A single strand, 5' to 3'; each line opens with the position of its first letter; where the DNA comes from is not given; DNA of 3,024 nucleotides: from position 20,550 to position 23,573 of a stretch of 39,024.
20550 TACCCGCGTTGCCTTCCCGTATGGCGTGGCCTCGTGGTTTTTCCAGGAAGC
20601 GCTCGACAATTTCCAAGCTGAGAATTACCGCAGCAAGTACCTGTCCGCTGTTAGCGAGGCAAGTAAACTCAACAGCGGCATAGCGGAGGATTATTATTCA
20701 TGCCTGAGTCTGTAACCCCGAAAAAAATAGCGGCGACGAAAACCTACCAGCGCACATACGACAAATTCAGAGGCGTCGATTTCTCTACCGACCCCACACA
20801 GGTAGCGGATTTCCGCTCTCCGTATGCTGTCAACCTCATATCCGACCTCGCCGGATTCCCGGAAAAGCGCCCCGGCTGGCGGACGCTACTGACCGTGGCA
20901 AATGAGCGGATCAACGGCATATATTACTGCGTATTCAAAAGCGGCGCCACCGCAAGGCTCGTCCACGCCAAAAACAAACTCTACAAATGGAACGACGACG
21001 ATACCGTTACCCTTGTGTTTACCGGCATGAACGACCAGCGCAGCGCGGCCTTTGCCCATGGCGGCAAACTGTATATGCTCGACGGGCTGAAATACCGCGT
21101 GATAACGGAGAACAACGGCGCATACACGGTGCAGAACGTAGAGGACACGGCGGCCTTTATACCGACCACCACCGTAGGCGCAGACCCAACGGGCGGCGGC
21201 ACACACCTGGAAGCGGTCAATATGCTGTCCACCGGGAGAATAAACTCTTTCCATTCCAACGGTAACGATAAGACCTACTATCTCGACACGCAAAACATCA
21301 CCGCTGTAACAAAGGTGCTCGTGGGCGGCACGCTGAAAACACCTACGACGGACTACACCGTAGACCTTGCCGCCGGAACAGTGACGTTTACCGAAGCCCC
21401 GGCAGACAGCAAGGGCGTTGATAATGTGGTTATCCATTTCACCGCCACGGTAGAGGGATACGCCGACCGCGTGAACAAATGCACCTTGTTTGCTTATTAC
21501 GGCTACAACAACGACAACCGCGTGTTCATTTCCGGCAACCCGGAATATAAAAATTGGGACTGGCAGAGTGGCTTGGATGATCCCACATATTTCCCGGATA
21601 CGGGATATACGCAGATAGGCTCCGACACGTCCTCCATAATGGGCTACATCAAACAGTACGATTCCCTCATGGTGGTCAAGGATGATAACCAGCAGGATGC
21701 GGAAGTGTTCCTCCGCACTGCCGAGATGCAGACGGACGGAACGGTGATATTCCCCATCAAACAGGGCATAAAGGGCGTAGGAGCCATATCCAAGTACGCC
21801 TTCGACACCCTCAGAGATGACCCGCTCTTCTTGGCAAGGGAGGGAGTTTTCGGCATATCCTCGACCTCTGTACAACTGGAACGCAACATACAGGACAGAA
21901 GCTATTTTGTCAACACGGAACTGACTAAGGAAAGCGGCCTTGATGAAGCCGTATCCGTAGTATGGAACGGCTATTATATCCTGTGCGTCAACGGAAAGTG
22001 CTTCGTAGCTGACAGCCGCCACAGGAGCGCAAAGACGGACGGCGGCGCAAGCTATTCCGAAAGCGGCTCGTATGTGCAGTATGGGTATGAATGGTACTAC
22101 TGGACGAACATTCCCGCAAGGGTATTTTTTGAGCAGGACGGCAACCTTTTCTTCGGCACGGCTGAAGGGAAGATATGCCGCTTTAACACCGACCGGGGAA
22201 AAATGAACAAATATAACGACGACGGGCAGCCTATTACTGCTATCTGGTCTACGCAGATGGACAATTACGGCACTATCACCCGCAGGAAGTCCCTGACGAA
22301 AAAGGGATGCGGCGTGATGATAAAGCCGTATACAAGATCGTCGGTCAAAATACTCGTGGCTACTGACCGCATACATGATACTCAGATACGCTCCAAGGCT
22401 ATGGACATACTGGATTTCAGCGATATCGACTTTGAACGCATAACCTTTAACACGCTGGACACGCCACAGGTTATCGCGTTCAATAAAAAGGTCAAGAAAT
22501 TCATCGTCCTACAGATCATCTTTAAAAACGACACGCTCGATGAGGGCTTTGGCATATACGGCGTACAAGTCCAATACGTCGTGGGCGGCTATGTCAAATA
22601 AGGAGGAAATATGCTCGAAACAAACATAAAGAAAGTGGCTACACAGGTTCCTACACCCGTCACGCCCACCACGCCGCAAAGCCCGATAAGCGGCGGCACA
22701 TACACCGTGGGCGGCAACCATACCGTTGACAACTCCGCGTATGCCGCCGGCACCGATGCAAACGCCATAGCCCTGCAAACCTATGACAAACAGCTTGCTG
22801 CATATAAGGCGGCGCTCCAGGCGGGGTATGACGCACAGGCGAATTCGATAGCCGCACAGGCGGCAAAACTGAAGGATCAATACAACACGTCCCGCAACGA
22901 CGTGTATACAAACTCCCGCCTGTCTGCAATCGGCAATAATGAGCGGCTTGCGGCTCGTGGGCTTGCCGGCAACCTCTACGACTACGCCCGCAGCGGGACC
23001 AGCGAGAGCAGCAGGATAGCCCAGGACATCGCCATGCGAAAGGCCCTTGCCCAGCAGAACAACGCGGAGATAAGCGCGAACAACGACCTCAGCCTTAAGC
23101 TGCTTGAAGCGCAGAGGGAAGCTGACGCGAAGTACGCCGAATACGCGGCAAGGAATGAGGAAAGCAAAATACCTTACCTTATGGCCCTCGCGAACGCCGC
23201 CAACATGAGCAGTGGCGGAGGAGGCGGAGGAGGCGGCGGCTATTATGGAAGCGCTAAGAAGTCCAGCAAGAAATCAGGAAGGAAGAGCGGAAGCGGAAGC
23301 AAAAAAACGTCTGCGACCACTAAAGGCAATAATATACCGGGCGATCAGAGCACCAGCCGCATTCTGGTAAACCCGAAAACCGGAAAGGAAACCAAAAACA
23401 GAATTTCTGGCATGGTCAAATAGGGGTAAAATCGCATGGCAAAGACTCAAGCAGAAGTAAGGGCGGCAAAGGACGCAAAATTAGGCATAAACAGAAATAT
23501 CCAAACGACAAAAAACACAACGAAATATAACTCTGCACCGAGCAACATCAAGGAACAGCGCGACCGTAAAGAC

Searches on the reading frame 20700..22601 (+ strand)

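Call 65: search_protein_families(library=phrogs, proteins=[window:20700-22601:+], max_evalue=0.001)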
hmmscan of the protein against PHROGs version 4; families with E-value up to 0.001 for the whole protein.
window:20700-22601:+ (633 aa): 1 family
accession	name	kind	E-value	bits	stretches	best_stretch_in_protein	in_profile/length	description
phrog_3287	-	head and packaging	2.8e-40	139.7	1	19-568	7-477/524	virion structural protein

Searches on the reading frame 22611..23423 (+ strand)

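Call 65: search_protein_families(library=phrogs, proteins=[window:22611-23423:+], max_evalue=0.001)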
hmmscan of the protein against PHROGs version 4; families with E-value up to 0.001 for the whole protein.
window:22611-23423:+ (270 aa): 1 family
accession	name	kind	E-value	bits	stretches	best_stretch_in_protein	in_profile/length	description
phrog_19407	-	unknown function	6.2e-05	23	1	141-246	322-431/522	-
